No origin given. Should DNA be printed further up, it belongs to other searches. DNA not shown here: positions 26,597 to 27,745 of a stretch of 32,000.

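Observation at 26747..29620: Operon of an MprF-flippase-family protein, a PIG-A-like GT4 and a CE4 deacetylase: a candidate GlcN-archaetidylinositol (GPI-core-like) pathway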

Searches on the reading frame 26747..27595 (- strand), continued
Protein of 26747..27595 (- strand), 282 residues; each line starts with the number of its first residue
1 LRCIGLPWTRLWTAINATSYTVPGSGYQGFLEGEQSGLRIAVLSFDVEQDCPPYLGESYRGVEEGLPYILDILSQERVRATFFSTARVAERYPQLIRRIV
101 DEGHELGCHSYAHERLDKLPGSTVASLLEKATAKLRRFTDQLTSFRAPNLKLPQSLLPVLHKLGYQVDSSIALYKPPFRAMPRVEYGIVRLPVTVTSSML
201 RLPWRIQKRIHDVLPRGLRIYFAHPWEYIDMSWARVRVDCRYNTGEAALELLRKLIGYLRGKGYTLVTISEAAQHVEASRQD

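Call 35: find_homologous_proteins(query=P0206, max_evalue=1e-20)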
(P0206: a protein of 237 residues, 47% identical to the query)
Query P0206 (237 aa): 1917 proteins with E <= 1e-20 among 2194 candidates; the best 120 are listed.
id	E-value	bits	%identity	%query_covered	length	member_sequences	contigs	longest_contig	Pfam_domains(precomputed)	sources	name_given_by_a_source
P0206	7.2e-157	538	100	100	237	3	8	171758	PF01522.27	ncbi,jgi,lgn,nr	ncbi:MAG: polysaccharide deacetylase family protein [Methanomethylovorans sp.]|nr:polysaccharide dea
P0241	6.0e-111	387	73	100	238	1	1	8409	PF10096.15,PF01522.27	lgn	-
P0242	3.8e-110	385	72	100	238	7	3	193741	PF01522.27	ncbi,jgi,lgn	jgi:peptidoglycan/xylan/chitin deacetylase (PgdA/CDA1 family)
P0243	1.6e-107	376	69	100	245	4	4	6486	PF01522.27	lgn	-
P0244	1.8e-107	376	69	100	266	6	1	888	PF01522.27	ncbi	-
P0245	3.8e-100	352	67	98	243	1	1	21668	PF01522.27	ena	-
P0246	6.5e-99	348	66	99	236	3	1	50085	PF01522.27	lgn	-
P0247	1.9e-98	347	68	98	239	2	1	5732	PF10096.15,PF01522.27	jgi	jgi:peptidoglycan/xylan/chitin deacetylase (PgdA/CDA1 family)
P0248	4.5e-96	339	62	99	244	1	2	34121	PF01522.27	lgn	-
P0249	3.0e-93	330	61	98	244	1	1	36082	PF10096.15,PF01522.27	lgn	-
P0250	2.6e-92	326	59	100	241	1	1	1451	PF01522.27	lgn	-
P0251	7.6e-92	325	59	98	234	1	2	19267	PF01522.27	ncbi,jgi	ncbi:MAG: polysaccharide deacetylase family protein [Deltaproteobacteria bacterium]|jgi:peptidoglyca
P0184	2.5e-90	320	60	98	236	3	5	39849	PF01522.27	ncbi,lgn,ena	-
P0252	1.8e-89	317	57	99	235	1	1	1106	PF01522.27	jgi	jgi:peptidoglycan/xylan/chitin deacetylase (PgdA/CDA1 family)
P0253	3.2e-88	313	58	97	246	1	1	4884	PF01522.27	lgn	-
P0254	2.2e-87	310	58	97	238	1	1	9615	PF01522.27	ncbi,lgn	-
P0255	3.3e-87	310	58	100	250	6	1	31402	PF01522.27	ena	-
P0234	5.0e-87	309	58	99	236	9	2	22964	PF01522.27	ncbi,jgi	-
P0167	5.5e-87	309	59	98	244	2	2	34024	PF01522.27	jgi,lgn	jgi:peptidoglycan/xylan/chitin deacetylase (PgdA/CDA1 family)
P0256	1.5e-86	308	57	100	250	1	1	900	PF01522.27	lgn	-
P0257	1.9e-86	307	56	99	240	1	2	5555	PF10096.15,PF01522.27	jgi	-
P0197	5.0e-86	306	56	99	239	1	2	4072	PF01522.27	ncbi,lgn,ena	-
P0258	5.1e-86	306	58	98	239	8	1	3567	PF10096.15,PF01522.27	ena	-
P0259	5.1e-86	306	58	97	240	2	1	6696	PF10096.15,PF01522.27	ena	-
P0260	1.6e-85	304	57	100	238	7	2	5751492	PF01522.27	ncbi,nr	ncbi:TPA: polysaccharide deacetylase family protein [Methanosarcina acetivorans]|nr:polysaccharide d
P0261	2.3e-85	304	56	100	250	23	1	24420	PF01522.27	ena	-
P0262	2.8e-85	303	55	100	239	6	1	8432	PF10096.15,PF01522.27,PF22537.2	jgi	-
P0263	3.2e-85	303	57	100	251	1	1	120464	PF01522.27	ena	-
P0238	3.8e-85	303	58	98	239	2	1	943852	PF01522.27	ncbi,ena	-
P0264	5.2e-85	303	57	98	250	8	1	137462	PF01522.27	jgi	-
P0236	7.7e-85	302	58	98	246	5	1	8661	PF01522.27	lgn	-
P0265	1.6e-84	301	57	98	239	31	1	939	PF01522.27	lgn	-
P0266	2.3e-84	300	57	98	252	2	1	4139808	PF01522.27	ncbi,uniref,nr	ncbi:Polysaccharide deacetylase [Methanosarcina lacustris Z-7289]|uniref:Polysaccharide deacetylase 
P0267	2.8e-84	300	57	98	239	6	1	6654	PF01522.27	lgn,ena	-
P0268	3.0e-84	300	56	100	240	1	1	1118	PF01522.27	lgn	-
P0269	3.5e-84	300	57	99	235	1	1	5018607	PF01522.27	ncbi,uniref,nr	ncbi:Polysaccharide deacetylase [Methanosarcina horonobensis HB-1 = JCM 15518]|uniref:Polysaccharide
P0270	4.0e-84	300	56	100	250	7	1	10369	PF01522.27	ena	-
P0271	6.6e-84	299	55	100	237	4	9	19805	PF01522.27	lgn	-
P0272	7.9e-84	299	55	100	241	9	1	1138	PF01522.27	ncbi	-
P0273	8.2e-84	299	57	98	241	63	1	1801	PF01522.27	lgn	-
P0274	8.9e-84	299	55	98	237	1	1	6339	PF01522.27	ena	-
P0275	1.2e-83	298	57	100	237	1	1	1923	PF01522.27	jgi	jgi:peptidoglycan/xylan/chitin deacetylase (PgdA/CDA1 family)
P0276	1.3e-83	298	55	100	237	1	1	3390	PF01522.27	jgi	jgi:peptidoglycan-N-acetylglucosamine deacetylase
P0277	1.5e-83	298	57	98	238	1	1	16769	PF01522.27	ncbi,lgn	-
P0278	2.4e-83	297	55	100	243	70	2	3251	PF01522.27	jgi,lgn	jgi:peptidoglycan/xylan/chitin deacetylase (PgdA/CDA1 family)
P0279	2.7e-83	297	55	100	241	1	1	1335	PF01522.27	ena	-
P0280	3.3e-83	297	57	98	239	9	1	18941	PF01522.27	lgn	-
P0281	5.0e-83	296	58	98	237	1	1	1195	PF01522.27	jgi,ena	-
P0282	7.7e-83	295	55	100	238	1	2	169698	PF01522.27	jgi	-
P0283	9.3e-83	295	55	100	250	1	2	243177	PF01522.27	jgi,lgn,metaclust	metaclust:\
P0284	2.0e-82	294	57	98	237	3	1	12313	PF01522.27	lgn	-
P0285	3.9e-82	293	57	100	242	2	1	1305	PF01522.27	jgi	jgi:peptidoglycan/xylan/chitin deacetylase (PgdA/CDA1 family)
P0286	4.0e-82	293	57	100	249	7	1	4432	PF01522.27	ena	-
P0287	4.1e-82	293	56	98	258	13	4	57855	PF01522.27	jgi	-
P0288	5.4e-82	293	56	100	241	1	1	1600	PF01522.27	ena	-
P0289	5.6e-82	293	56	100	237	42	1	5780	PF01522.27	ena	-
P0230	7.0e-82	292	55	99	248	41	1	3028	PF01522.27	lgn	-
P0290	7.0e-82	292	56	99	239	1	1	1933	PF01522.27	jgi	jgi:peptidoglycan/xylan/chitin deacetylase (PgdA/CDA1 family)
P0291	8.2e-82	292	54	100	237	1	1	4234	PF01522.27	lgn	-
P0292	1.1e-81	292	55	98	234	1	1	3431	PF01522.27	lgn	-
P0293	1.5e-81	291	56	98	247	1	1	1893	PF01522.27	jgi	jgi:hypothetical protein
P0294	1.9e-81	291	55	100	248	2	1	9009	PF10096.15,PF01522.27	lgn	-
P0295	2.2e-81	291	57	98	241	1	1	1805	PF01522.27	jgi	jgi:peptidoglycan-N-acetylglucosamine deacetylase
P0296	2.4e-81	291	56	100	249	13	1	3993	PF01522.27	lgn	-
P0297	3.1e-81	290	56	100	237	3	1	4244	PF01522.27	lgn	-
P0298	3.2e-81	290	55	100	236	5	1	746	PF01522.27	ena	-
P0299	3.6e-81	290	56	98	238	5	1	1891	PF01522.27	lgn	-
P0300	3.8e-81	290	55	100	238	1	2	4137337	PF01522.27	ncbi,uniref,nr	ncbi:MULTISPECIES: polysaccharide deacetylase family protein [unclassified Methanosarcina]|uniref:po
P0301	4.1e-81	290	56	98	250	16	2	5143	PF01522.27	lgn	-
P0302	4.1e-81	290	55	100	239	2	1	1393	PF01522.27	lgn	-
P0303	4.6e-81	290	54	100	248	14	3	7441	PF10096.15,PF01522.27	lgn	-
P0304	6.7e-81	289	58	98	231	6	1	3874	PF01522.27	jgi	-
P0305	8.8e-81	289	53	100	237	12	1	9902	PF01522.27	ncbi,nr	ncbi:MAG: hypothetical protein QG646_4009 [Euryarchaeota archaeon]|nr:hypothetical protein [Euryarch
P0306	8.9e-81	289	53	100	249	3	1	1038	PF01522.27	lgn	-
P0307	1.3e-80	288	54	100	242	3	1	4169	PF01522.27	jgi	jgi:peptidoglycan-N-acetylglucosamine deacetylase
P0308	1.7e-80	288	54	100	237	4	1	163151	PF10096.15,PF01522.27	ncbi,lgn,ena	-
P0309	1.9e-80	288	54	99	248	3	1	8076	PF01522.27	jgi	jgi:peptidoglycan-N-acetylglucosamine deacetylase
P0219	2.9e-80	287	53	99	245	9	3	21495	PF01522.27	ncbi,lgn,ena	ncbi:polysaccharide deacetylase family protein [soil metagenome]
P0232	4.1e-80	287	54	99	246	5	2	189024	PF01522.27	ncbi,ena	-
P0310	4.6e-80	286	54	100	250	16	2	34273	PF01522.27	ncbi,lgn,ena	-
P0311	6.1e-80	286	55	100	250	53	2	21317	PF01522.27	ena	-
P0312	7.0e-80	286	55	99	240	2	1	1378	PF01522.27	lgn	-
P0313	7.0e-80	286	54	99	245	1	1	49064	PF10096.15,PF01522.27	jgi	jgi:peptidoglycan/xylan/chitin deacetylase (PgdA/CDA1 family)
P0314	7.8e-80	286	57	98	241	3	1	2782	PF01522.27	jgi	-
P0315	1.1e-79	285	54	100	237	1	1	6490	PF01522.27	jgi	jgi:peptidoglycan-N-acetylglucosamine deacetylase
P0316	1.5e-79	285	55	100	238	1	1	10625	PF01522.27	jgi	jgi:peptidoglycan-N-acetylglucosamine deacetylase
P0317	1.8e-79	284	53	99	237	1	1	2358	PF01522.27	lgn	-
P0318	2.3e-79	284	54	100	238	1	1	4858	PF01522.27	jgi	jgi:peptidoglycan/xylan/chitin deacetylase (PgdA/CDA1 family)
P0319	2.4e-79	284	56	98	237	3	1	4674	PF01522.27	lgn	-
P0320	2.5e-79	284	54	98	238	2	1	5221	PF01522.27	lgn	-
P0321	2.6e-79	284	55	98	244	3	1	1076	PF10096.15,PF01522.27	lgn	-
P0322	2.6e-79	284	55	97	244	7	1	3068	PF01522.27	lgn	-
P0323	3.4e-79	284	54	100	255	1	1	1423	PF01522.27,PF22537.2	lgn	-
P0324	4.7e-79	283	55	98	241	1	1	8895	PF01522.27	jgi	jgi:hypothetical protein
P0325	6.0e-79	283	54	100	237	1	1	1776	PF01522.27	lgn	-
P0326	6.7e-79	283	54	100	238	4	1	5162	PF01522.27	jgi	jgi:peptidoglycan/xylan/chitin deacetylase (PgdA/CDA1 family)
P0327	7.1e-79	282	55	98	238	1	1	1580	PF01522.27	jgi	jgi:peptidoglycan/xylan/chitin deacetylase (PgdA/CDA1 family)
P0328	8.9e-79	282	54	100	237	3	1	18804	PF01522.27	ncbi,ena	-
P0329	1.5e-78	281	54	100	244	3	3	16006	PF01522.27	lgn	-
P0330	1.6e-78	281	55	100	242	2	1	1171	PF01522.27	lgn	-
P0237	2.1e-78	281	53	98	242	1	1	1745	PF01522.27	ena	-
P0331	3.2e-78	280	55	91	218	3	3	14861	PF01522.27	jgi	jgi:peptidoglycan/xylan/chitin deacetylase (PgdA/CDA1 family)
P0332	3.8e-78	280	55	98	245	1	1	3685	PF01522.27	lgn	-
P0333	3.8e-78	280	54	100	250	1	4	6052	PF01522.27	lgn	-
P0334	6.9e-78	279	55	98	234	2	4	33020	PF01522.27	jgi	jgi:peptidoglycan/xylan/chitin deacetylase (PgdA/CDA1 family)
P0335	7.3e-78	279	55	97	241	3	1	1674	PF01522.27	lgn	-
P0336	9.7e-78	279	53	98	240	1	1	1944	PF01522.27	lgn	-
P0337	1.2e-77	278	57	93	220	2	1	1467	PF01522.27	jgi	jgi:peptidoglycan-N-acetylglucosamine deacetylase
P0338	1.9e-77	278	55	98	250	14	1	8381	PF01522.27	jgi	jgi:peptidoglycan/xylan/chitin deacetylase (PgdA/CDA1 family)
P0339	3.7e-77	277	55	98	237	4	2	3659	PF01522.27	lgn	-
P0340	7.4e-77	276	54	98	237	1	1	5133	PF01522.27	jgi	jgi:peptidoglycan-N-acetylglucosamine deacetylase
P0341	1.3e-76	275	53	100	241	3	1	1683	PF01522.27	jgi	jgi:peptidoglycan/xylan/chitin deacetylase (PgdA/CDA1 family)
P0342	1.4e-76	275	52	97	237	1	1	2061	PF01522.27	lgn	-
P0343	1.9e-76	275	53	98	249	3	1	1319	PF10096.15,PF01522.27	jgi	jgi:peptidoglycan/xylan/chitin deacetylase (PgdA/CDA1 family)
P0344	2.7e-76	274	53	97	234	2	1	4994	PF01522.27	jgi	-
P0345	3.8e-76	274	54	98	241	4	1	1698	PF01522.27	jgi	jgi:peptidoglycan/xylan/chitin deacetylase (PgdA/CDA1 family)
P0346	1.7e-75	271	53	100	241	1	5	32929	PF01522.27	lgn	-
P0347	2.0e-75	271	53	97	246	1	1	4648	PF01522.27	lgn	-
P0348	2.3e-75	271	52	97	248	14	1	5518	PF01522.27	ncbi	ncbi:MAG: polysaccharide deacetylase family protein [Gammaproteobacteria bacterium]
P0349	5.8e-75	270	54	92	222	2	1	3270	PF01522.27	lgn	-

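Call 36: find_encoding_contigs(protein=P0260, flank=7000, max_places=2)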
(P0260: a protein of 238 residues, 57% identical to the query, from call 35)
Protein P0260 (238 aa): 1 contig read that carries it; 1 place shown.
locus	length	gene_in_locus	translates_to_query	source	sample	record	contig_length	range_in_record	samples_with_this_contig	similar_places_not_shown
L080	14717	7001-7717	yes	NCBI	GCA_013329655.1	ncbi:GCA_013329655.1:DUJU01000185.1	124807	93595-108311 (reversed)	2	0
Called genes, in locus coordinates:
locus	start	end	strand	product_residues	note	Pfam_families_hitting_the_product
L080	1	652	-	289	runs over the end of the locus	PF08350:FilR1_middle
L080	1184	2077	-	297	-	PF08350:FilR1_middle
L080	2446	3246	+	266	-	PF13473:Cupredoxin_1, PF00127:Copper-bind (faint), PF13473:Cupredoxin_1 (weak)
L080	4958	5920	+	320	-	PF03706:LPG_synthase_TM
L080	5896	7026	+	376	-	PF13477:Glyco_trans_4_2, PF13439:Glyco_transf_4, PF13579:Glyco_trans_4_4, PF20706:GT4-conflict, PF00534:Glycos_transf_1, PF13692:Glyco_trans_1_4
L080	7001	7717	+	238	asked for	PF01522:Polysacc_deac_1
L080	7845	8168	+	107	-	-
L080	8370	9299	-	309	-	PF04055:Radical_SAM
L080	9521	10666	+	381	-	PF04055:Radical_SAM, PF13353:Fer4_12 (weak), PF13186:SPASM (weak)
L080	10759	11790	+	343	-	PF10017:Methyltransf_33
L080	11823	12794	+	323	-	PF19420:DDAH_eukar, PF02274:ADI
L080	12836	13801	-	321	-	PF01040:UbiA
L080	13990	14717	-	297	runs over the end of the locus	PF01040:UbiA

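Call 37: find_encoding_contigs(protein=P0266, flank=7000, max_places=2)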
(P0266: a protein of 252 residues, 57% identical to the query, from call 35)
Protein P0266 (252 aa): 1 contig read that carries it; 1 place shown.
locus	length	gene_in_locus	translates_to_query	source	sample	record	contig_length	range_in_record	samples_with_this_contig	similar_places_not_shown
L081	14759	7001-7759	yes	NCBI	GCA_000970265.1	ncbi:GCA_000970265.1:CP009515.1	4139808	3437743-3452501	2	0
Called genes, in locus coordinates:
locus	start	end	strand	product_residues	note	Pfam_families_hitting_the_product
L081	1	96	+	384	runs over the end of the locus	PF00266:Aminotran_5, PF01041:DegT_DnrJ_EryC1, PF01212:Beta_elim_lyase (faint)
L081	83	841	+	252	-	PF01592:NifU_N, PF01883:FeS_assembly_P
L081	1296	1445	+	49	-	-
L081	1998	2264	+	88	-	-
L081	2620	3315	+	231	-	PF03848:TehB, PF13847:Methyltransf_31, PF08241:Methyltransf_11, PF08242:Methyltransf_12 (weak), PF13649:Methyltransf_25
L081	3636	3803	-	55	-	-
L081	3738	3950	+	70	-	-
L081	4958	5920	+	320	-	PF03706:LPG_synthase_TM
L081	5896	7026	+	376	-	PF08323:Glyco_transf_5 (weak), PF13477:Glyco_trans_4_2, PF13439:Glyco_transf_4, PF13579:Glyco_trans_4_4, PF20706:GT4-conflict, PF00534:Glycos_transf_1, PF13692:Glyco_trans_1_4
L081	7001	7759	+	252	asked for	PF01522:Polysacc_deac_1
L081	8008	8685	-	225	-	PF13632:Glyco_trans_2_3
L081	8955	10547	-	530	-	PF14104:DUF4277, PF01609:DDE_Tnp_1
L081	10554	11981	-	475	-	PF10096:DUF2334 (weak), PF01522:Polysacc_deac_1 (faint), PF13506:Glyco_transf_21 (weak), PF00535:Glycos_transf_2, PF10111:Glyco_tranf_2_2, PF13641:Glyco_tranf_2_3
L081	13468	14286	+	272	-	-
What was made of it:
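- Methanosarcina has the cassette (calls 36, 37).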

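Call 70: list_cluster_members(proteins=[P0157, P0168, P0170, P0165, P0211])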
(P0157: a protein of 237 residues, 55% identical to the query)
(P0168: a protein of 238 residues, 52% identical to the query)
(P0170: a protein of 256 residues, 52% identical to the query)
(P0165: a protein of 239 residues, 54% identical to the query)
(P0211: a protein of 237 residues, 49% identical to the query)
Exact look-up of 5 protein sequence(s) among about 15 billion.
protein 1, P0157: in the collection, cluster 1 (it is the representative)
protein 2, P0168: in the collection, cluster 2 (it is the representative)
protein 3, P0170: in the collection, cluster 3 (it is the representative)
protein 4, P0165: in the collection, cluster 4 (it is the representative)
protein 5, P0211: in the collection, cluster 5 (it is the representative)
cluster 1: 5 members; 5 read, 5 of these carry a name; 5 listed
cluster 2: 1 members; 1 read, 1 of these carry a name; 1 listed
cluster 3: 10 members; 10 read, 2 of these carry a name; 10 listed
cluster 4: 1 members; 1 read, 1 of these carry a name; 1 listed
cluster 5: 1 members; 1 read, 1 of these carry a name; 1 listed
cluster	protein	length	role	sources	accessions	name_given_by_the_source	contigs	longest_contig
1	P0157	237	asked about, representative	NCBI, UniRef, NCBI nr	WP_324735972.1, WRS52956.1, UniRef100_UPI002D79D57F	polysaccharide deacetylase family protein [Thermococcus sp. SY098] | polysaccharide deacetylase family protein n=1 Tax=Thermococcus sp. SY098 TaxID=3111325 ...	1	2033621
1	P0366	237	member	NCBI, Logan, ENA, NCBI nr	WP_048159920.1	polysaccharide deacetylase family protein [Thermococcus barophilus]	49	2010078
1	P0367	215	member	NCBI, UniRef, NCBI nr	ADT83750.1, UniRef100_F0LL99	polysaccharide deacetylase [Thermococcus barophilus MP] | Polysaccharide deacetylase n=2 Tax=Thermococcus barophilus TaxID=55802 RepID=F0LL99_THEBM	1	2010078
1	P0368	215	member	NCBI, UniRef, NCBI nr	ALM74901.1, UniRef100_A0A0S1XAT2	Polysaccharide deacetylase [Thermococcus barophilus] | Polysaccharide deacetylase n=2 Tax=Thermococcus barophilus TaxID=55802 ...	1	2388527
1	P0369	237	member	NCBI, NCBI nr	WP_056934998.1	polysaccharide deacetylase family protein [Thermococcus barophilus]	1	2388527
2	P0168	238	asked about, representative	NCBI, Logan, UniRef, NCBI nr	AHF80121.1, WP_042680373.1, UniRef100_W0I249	polysaccharide deacetylase family protein [Thermococcus paralvinellae] | Polysaccharide deacetylase n=1 Tax=Thermococcus paralvinellae TaxID=582419 ...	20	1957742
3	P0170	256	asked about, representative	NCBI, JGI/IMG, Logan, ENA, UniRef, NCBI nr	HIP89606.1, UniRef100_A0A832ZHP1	MAG TPA: polysaccharide deacetylase [Thermococcus paralvinellae] | Polysaccharide deacetylase n=1 Tax=Thermococcus paralvinellae TaxID=582419 ... | polysaccharide deacetylase [Thermococcus paralvinellae]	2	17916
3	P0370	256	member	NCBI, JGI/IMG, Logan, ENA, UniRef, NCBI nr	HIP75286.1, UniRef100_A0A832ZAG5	MAG TPA: polysaccharide deacetylase [Thermococcus paralvinellae] | Polysaccharide deacetylase n=1 Tax=Thermococcus paralvinellae TaxID=582419 ... | polysaccharide deacetylase [Thermococcus paralvinellae]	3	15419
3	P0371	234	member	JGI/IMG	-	-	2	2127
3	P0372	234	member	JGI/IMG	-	-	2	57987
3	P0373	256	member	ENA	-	-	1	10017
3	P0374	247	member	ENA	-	-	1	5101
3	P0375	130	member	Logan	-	-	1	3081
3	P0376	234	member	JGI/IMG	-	-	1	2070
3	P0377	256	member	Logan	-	-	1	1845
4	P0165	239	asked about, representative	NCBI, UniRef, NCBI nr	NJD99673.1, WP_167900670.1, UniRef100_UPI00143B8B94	polysaccharide deacetylase [Thermococcus sp. LS1] | polysaccharide deacetylase family protein n=1 Tax=Thermococcus sp. LS1 TaxID=1638259 ... | polysaccharide deacetylase family protein [Thermococcus sp. LS1]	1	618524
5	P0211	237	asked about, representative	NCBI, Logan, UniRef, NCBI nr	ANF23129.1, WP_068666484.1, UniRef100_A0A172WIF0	polysaccharide deacetylase family protein [Thermococcus piezophilus] | Polysaccharide deacetylase n=1 Tax=Thermococcus piezophilus TaxID=1712654 ...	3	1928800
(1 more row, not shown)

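Call 71: find_encoding_contigs(protein=P0366, flank=5000, max_places=2)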
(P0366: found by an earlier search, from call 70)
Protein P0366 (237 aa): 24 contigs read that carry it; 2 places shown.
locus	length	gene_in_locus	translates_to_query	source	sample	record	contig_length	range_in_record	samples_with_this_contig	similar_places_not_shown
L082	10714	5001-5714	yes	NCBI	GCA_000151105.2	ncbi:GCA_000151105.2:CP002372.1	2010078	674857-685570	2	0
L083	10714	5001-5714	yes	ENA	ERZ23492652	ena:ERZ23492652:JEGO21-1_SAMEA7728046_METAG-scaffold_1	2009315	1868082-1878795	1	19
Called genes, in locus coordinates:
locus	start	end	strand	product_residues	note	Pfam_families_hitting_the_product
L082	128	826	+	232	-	PF13549:ATP-grasp_5, PF08442:ATP-grasp_2, PF02222:ATP-grasp (weak)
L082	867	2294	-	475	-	PF00224:PK, PF02887:PK_C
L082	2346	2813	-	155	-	PF06695:Sm_multidrug_ex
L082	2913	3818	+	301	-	PF03706:LPG_synthase_TM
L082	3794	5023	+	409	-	PF13477:Glyco_trans_4_2 (weak), PF13439:Glyco_transf_4, PF13579:Glyco_trans_4_4, PF20706:GT4-conflict, PF00534:Glycos_transf_1, PF13692:Glyco_trans_1_4, PF13524:Glyco_trans_1_2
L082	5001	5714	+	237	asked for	PF01522:Polysacc_deac_1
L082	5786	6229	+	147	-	PF00578:AhpC-TSA, PF08534:Redoxin, PF13911:AhpC-TSA_2 (weak)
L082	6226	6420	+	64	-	PF27851:CHP_AF_0576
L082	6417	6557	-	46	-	-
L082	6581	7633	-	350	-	PF04055:Radical_SAM, PF13353:Fer4_12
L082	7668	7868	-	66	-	-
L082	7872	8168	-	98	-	PF12840:HTH_20, PF01022:HTH_5, PF08279:HTH_11 (weak), PF01978:TrmB (weak), PF03551:PadR (faint)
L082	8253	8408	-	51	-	-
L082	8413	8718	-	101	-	-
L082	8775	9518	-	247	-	PF09968:DUF2202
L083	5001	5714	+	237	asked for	PF01522:Polysacc_deac_1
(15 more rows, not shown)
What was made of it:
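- T. barophilus MP has the cassette (call 71).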

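Call 96: predict_structure(alignment_id=A2)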
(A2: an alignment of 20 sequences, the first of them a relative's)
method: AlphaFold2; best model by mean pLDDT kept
length: 245 residues; sequences in the alignment: 20
mean_pLDDT: 93.6   pTM: 0.92
mean pLDDT of the five models: 93.6, 93.4, 93.4, 92.9, 92.5
residues with pLDDT >= 90: 205; 70-90: 33; 50-70: 7; < 50: 0
segments of 3 or more residues with pLDDT < 50: none
pLDDT, mean of each block of 10 residues (from residue 1): 96 80 96 98 98 98 99 94 96 98 97 92 98 78 84 95 95 92 96 89 90 98 98 97 86
secondary structure, 60 per line:
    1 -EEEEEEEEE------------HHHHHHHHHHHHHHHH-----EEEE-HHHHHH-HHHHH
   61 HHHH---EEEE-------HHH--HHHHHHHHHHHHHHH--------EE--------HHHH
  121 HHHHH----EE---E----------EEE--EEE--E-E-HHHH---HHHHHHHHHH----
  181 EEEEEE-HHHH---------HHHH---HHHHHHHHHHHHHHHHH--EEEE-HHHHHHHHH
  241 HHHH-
elements in order: E2-10 H23-38 E44-47 H49-54 H56-64 E68-71 H84-98 H117-125 E146-148 E151-153 H160-163 H167-176 E181-186 H188-191 H201-204 H208-224 E227-230 H232-244
